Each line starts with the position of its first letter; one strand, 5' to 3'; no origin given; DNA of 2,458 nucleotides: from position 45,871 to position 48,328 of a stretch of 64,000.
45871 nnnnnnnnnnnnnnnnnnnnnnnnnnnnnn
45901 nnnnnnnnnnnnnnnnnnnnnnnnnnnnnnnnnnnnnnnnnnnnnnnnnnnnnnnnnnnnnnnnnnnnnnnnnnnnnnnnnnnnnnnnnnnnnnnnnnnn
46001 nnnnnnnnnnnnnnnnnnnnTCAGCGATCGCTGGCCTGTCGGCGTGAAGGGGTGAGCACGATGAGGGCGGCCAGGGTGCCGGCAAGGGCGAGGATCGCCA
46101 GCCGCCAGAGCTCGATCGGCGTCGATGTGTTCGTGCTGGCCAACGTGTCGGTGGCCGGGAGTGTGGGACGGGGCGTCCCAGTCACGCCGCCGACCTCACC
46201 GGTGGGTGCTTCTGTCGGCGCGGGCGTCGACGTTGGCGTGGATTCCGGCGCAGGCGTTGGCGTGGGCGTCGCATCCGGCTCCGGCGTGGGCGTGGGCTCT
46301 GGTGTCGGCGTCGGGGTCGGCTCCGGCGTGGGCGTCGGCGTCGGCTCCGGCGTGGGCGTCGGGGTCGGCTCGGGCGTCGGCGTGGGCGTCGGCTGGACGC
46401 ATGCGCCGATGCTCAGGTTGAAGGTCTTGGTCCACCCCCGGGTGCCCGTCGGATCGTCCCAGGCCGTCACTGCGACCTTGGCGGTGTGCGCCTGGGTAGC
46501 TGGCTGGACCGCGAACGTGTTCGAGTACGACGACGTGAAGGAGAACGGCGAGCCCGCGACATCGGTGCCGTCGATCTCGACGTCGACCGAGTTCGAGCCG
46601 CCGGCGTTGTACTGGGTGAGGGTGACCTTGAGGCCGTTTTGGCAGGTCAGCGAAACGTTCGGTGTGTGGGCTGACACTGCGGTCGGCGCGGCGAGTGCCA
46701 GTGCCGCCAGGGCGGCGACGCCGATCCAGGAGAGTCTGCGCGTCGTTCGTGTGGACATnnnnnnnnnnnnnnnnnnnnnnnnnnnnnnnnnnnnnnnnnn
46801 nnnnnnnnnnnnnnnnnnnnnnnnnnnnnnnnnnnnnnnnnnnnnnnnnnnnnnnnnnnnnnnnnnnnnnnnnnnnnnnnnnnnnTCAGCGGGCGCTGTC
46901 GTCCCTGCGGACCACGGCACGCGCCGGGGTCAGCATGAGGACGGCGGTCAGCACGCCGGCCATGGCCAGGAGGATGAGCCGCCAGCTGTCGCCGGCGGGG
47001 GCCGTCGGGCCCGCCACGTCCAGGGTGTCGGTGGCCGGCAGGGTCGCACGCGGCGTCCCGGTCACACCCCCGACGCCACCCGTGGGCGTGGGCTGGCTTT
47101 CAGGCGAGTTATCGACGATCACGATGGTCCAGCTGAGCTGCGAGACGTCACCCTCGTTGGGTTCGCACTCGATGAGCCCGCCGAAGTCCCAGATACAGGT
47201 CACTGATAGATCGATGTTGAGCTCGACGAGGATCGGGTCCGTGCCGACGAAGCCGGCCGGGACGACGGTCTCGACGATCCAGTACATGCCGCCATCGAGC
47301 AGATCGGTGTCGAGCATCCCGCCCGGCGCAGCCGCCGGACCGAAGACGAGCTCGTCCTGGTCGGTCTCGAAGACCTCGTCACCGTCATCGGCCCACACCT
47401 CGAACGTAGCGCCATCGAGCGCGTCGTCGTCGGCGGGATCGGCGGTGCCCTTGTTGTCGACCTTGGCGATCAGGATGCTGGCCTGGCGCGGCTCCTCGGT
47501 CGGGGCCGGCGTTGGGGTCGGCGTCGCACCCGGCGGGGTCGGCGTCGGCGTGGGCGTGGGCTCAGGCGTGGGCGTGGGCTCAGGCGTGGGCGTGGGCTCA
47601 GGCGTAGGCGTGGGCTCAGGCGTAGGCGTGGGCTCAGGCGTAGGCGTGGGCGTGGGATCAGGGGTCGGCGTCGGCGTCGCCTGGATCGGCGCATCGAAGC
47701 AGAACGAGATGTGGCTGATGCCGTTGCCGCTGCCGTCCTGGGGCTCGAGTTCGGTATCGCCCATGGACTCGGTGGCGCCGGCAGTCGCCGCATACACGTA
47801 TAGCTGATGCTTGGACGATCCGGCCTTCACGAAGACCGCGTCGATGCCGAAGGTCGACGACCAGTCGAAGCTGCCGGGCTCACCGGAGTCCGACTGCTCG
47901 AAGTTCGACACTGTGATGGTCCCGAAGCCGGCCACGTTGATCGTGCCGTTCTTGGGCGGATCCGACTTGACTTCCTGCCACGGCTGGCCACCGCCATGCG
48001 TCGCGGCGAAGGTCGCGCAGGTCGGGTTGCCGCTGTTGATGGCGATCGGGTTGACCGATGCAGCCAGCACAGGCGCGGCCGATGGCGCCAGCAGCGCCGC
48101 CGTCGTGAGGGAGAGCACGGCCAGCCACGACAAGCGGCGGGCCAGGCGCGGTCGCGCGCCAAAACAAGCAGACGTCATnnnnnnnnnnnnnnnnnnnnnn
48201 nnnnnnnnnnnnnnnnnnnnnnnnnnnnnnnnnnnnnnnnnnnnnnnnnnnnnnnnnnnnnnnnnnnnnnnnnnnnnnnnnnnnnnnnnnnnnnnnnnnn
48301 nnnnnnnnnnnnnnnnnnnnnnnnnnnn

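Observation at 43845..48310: Tandem array of four separately transcribed surface-protein genes with conserved ends and unrelated cores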

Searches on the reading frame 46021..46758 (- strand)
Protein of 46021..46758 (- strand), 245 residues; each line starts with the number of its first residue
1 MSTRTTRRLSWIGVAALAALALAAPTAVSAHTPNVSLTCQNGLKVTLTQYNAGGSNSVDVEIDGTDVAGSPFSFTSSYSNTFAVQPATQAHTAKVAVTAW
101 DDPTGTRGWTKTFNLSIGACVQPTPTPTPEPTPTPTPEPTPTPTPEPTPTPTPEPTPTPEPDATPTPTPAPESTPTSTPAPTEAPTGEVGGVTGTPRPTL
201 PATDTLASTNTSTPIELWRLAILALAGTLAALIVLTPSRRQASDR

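Call 6: search_protein_families(library=pfam, proteins=[window:46021-46758:-], max_evalue=1)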
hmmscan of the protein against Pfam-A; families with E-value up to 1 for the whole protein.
window:46021-46758:- (245 aa): 2 families
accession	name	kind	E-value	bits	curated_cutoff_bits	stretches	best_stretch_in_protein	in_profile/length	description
PF20622.4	Big_15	-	0.06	13.7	27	1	50-102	20-68/82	Bacterial Ig domain (Big_16)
PF05887.16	Trypan_PARP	-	0.32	11.4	100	0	121-176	57-112/134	Procyclic acidic repetitive protein (PARP)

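Call 7: search_protein_families(library=ncbifam, proteins=[window:46021-46758:-], max_evalue=1)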
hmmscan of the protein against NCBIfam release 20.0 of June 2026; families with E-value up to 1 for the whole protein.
window:46021-46758:- (245 aa): 6 families
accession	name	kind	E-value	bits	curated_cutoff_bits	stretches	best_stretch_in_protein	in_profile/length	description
TIGR04526.1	predic_Ig_block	subfamily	9.2e-06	24.9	150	1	110-180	64-129/693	putative immunoglobulin-blocking virulence protein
NF008084.0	PRK10819.1-5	equivalog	0.00059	19.8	315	1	120-203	56-135/249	TonB system transport protein TonB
NF008641.0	PRK11633.1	equivalog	0.11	12.8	150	1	120-188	84-150/228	cell division protein DedD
NF005846.3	PRK07764.1-6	equivalog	0.29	10.1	625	1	87-189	403-507/628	DNA polymerase III subunit gamma and tau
NF052345.1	S_layer_anammox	exception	0.36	8.1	1400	1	34-150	1193-1311/1596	Kustd1514 family S-layer glycoprotein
TIGR03354.1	VI_FHA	hypoth_equivalog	0.39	10.5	120.25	1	57-185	98-224/420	type VI secretion system-associated FHA domain protein TagH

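Call 86: predict_structure(alignment_id=A6)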
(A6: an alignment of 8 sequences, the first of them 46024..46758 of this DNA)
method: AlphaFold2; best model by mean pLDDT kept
length: 245 residues; sequences in the alignment: 8
mean_pLDDT: 71.2   pTM: 0.47
mean pLDDT of the five models: 71.2, 69.9, 69.4, 68.6, 67.5
residues with pLDDT >= 90: 68; 70-90: 72; 50-70: 46; < 50: 59
segments of 3 or more residues with pLDDT < 50: 24-27, 170-181, 183-216, 243-245
pLDDT, mean of each block of 10 residues (from residue 1): 61 77 54 89 91 88 96 93 94 94 80 94 90 84 64 53 53 45 41 40 36 52 84 69 47
secondary structure, 60 per line:
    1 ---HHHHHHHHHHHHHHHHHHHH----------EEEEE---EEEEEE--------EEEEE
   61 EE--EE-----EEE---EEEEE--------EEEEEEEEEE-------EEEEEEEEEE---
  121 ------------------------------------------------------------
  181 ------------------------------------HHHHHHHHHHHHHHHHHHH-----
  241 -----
elements in order: H4-23 E34-38 E42-47 E56-62 E72-74 E78-82 E91-100 E108-117 H217-235
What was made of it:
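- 46024..46206 (-): C-terminal tail module of gene 3 (TLPATDT type). AF2 places the TM helix at aa 217-235 (call 86).
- On LPXTG sortase sorting signal (PF00746 / TIGR01167): AF2 places a helix at aa 217-235 of gene 3 (call 86).
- AF2 on gene 3 gives a signal helix, a confident beta-sandwich head, a disordered linker and a C-terminal TM helix (call 86). The one head with a confident model (gene 3) is a beta sandwich (call 86).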

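Call 88: fold_search(model_id=the predicted structure, library=pdb)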
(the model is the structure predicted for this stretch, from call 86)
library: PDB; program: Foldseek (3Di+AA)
matches with E <= 10: 1053; with E <= 0.001: 0
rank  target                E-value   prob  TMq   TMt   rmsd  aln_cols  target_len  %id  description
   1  6leg_C                1.2e-02  0.98  0.22  0.10   5.9        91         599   18  Structure of E. coli beta-glucuronidase complex with uronic isofagomine (released 2021-01-27)
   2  7dnm_B                2.0e-02  0.99  0.25  0.40   6.6       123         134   10  Crystal structure of the AgCarB2-C2 complex (released 2021-10-20)
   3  5jip_B                2.1e-02  0.97  0.22  0.18   5.4        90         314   16  Crystal structure of the Clostridium perfringens spore cortex lytic enzyme SleM (released 2016-08-10)
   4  6tpb_MODEL_1_A        2.3e-02  0.99  0.25  0.53   6.0        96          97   19  NMR structure of the apo-form of Pseudomonas fluorescens CopC (released 2021-01-13)
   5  9m3b_B                3.1e-02  0.98  0.23  0.40   7.3       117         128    9  Crystal structure of the DgpB1/C1 protein from P581a substrate free form (released 2026-03-04)
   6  5jip_A                3.1e-02  0.95  0.22  0.18   5.6        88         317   15  Crystal structure of the Clostridium perfringens spore cortex lytic enzyme SleM (released 2016-08-10)
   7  3f3h_B                3.1e-02  0.92  0.20  0.38   7.1        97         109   18  Crystal structure and anti-tumor activity of LZ-8 from the fungus Ganoderma lucidium (released 2009-09-15)
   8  1yq2_A                3.5e-02  0.90  0.22  0.07   8.6       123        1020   18  beta-galactosidase from Arthrobacter sp. C2-2 (isoenzyme C2-2-1) (released 2005-10-04)
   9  1lwr_MODEL_1_A        4.4e-02  0.97  0.24  0.49   4.6        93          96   14  Solution structure of the NCAM fibronectin type III module 2 (released 2003-06-03)
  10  3jwd_D                4.6e-02  0.66  0.16  0.20   7.1        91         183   19  Structure of HIV-1 gp120 with gp41-Interactive Region: Layered Architecture and Basis of Conformational Mobility (released 2009-12-29)
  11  7u01_B                4.9e-02  0.92  0.23  0.44   5.0       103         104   12  Structure of CD148 fibronectin type III domain 2 (released 2023-02-22)
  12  2y23                  5.5e-02  0.96  0.23  0.19   4.7        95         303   12  CRYSTAL STRUCTURE OF THE MYOMESIN DOMAINS MY9-MY11 (released 2011-12-21)
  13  7dnm_Q                5.5e-02  0.85  0.22  0.34   7.0       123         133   10  Crystal structure of the AgCarB2-C2 complex (released 2021-10-20)
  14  6leg_A                5.5e-02  0.85  0.20  0.10   6.2        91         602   18  Structure of E. coli beta-glucuronidase complex with uronic isofagomine (released 2021-01-27)
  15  3f3h_A                5.5e-02  0.75  0.18  0.35   8.0        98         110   16  Crystal structure and anti-tumor activity of LZ-8 from the fungus Ganoderma lucidium (released 2009-09-15)
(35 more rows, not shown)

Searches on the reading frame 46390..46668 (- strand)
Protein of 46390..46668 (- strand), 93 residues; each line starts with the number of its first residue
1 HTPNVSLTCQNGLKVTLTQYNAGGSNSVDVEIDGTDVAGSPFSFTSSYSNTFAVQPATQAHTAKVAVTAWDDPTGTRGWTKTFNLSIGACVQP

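Call 90: search_solved_structures(query=A7, max_evalue=10)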
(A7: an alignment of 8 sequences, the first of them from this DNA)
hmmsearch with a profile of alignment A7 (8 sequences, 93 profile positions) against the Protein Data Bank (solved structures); distinct sequences matched with E-value up to 10: 6.
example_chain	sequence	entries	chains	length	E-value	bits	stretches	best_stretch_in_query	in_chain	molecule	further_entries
4ob1_A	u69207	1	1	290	0.091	16.3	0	60-76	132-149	Cobalt-containing nitrile hydratase subunit alpha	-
6wnc_A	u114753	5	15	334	0.21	15.1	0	6-52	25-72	SxtDIOX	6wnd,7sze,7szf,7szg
2j3s_A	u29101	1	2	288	0.37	14.3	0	22-45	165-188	FILAMIN-A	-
6czj_A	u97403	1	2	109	0.41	14.2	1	5-53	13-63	b10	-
6wn3_A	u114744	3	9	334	0.44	14.1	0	6-52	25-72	SxtT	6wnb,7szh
1w3a_A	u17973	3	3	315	1.3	12.5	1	25-56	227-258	HEMOLYTIC LECTIN LSLA | HEMOLYTIC LECTIN FROM LAETIPORUS SULPHUREUS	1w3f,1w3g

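Call 91: search_protein_families(library=pfam, alignment_id=A7, max_evalue=10)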
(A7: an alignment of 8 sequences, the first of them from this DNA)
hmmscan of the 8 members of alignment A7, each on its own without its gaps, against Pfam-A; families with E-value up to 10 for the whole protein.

A. member 1, seq(93 aa): 2 families
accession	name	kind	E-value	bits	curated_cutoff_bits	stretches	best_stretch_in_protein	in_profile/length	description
PF20622.4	Big_15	-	0.0068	16.7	27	1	20-72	20-68/82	Bacterial Ig domain (Big_16)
PF12733.13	Cadherin-like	-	0.076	13.9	24.2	1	14-74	30-78/89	Cadherin-like beta sandwich domain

B. families by the number of members that match (of 8 scanned): 3 families
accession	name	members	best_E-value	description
PF20622.4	Big_15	2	0.0068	Bacterial Ig domain (Big_16)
PF12733.13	Cadherin-like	1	0.076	Cadherin-like beta sandwich domain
PF03785.20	Peptidase_C25_C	1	0.21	Peptidase family C25, C terminal ig-like domain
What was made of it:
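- Tried and rejected: CopC/YcnI-type copper site for the gene-3 head, suggested by the invariant N-terminal His: no support from Pfam or the PDB profile searches (calls 90, 91).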

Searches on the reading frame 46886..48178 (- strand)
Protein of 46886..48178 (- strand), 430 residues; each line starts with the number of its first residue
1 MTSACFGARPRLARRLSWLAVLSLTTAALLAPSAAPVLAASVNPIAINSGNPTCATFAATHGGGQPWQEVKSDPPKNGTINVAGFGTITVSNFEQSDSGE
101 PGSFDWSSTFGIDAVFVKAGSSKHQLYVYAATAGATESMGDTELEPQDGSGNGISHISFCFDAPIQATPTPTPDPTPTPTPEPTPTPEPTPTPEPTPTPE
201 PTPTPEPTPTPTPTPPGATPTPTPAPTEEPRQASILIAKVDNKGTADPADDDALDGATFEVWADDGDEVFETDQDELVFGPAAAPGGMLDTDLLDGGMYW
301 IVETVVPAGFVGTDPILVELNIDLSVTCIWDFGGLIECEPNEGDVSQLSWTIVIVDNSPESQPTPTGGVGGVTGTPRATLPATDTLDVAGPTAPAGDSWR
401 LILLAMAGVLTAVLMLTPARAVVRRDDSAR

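Call 6: search_protein_families(library=pfam, proteins=[window:46886-48178:-], max_evalue=1)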
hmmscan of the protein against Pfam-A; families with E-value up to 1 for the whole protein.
window:46886-48178:- (430 aa): 1 family
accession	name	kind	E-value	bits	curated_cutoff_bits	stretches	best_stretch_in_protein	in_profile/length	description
PF17802.7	SpaA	-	5.4e-07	30.1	23.1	1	249-321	11-77/91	Prealbumin-like fold domain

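Call 7: search_protein_families(library=ncbifam, proteins=[window:46886-48178:-], max_evalue=1)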
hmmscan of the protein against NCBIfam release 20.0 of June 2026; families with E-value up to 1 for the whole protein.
window:46886-48178:- (430 aa): 7 families
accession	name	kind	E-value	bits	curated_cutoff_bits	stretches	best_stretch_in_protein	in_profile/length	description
NF033902.0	iso_D2_wall_anc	subfamily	9e-07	28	95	1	211-315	357-474/540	SpaH/EbpB family LPXTG-anchored major pilin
NF037973.1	metallo_SslE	exception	0.00025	18.5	3000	1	142-214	19-91/1519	lipoprotein metalloprotease SslE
TIGR04526.1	predic_Ig_block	subfamily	0.016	14.1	150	1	174-228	78-124/693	putative immunoglobulin-blocking virulence protein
NF011521.0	PRK14960.1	equivalog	0.091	11.1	1228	1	145-206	383-441/702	DNA polymerase III subunit gamma/tau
NF040486.1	SrfA_fam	subfamily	0.18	11.2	150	1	175-234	250-306/438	SrfA family protein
NF041057.1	Rcas_1661_fam_Se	equivalog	0.43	10.1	190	1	177-224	25-69/247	Rcas_1661 family thioredoxin-like (seleno)lipoprotein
NF005846.3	PRK07764.1-6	equivalog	0.8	8.7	625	0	166-247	443-524/628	DNA polymerase III subunit gamma and tau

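Call 46: search_solved_structures(query=window:46886-48178:-, max_evalue=1)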
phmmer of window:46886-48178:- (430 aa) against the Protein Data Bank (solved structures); distinct sequences matched with E-value up to 1: 15.
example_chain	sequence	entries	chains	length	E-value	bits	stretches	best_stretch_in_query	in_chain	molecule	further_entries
8zvk_A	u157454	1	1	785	1.4e-13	53.7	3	150-232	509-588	AaBgIC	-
23px_A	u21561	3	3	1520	4e-09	39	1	142-214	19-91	Putative lipoprotein AcfD homolog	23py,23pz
4l3a_A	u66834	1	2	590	0.00039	22.5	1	168-219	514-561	Internalin K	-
9skq_B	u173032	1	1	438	0.0011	21.1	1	164-251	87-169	G2/mitotic-specific cyclin-B1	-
7nj0_C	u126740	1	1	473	0.0012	20.9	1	164-251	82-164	G2/mitotic-specific cyclin-B1,G2/mitotic-specific cyclin-B1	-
9m8m_H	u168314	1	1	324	0.006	18.6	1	162-226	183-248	Photosynthetic reaction center subunit H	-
8qma_K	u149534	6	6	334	0.007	18.4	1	196-293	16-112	PAP8 | PAP8, pTAC6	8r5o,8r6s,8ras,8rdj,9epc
9cca_A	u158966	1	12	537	0.035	16.1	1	169-208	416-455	Circumsporozoite protein,Pyridoxal 5'-phosphate synthase subunit Pdx1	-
9njt_A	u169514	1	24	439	0.12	14.3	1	178-219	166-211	Dihydrolipoyllysine-residue succinyltransferase component of 2-oxoglutarate dehydrogenase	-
7top_PR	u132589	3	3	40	0.13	14.3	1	176-213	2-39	PR20 | PR20, ALS/FTD dipeptide repeat protein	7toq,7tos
6ncl_a0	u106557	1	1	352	0.13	14.2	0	168-224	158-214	P14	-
7q5q_B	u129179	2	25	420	0.21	13.5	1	161-230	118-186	Dihydrolipoyllysine-residue succinyltransferase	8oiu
9i05_Xh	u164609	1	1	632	0.28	13.1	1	169-231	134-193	RAP domain-containing protein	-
9cca_G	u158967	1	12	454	0.35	12.8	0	170-208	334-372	Circumsporozoite protein,Pyridoxal 5'-phosphate synthase subunit PDX2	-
1q1q_A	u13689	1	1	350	0.48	12.3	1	172-224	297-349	sulfotransferase family, cytosolic, 2B, member 1 isoform a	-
